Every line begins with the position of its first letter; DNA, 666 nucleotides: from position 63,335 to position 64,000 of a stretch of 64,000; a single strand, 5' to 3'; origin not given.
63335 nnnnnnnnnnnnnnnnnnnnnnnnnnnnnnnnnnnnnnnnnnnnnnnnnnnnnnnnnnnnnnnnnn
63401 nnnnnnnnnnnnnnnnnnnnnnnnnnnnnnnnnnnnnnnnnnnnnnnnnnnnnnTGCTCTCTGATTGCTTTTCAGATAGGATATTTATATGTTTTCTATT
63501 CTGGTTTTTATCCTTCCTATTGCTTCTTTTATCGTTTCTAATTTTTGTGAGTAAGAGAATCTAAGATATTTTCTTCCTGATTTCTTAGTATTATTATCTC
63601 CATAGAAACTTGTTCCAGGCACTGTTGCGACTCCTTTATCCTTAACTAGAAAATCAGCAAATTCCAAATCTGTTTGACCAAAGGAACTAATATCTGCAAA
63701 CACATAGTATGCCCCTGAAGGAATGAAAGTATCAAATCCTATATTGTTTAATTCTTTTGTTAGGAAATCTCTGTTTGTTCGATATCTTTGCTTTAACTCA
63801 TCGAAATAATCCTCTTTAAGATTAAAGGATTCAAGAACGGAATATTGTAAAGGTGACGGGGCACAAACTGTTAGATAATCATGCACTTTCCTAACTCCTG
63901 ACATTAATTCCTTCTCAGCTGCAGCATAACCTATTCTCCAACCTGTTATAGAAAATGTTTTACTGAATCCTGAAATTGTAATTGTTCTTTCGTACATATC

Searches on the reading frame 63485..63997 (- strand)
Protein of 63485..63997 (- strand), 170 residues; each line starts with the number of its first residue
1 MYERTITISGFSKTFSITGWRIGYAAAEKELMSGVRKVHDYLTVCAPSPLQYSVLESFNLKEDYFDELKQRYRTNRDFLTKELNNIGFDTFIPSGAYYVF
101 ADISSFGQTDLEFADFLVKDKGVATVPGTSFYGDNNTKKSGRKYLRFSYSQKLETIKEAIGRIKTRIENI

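Call 44: search_protein_families(library=pfam, proteins=[window:63485-63997:-], max_evalue=0.0001)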
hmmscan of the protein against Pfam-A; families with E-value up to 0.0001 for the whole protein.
window:63485-63997:- (170 aa): 1 family
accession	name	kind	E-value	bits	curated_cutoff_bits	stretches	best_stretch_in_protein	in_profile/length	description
PF00155.27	Aminotran_1_2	-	3e-25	89.6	19.7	1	5-163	211-361/361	Aminotransferase class I and II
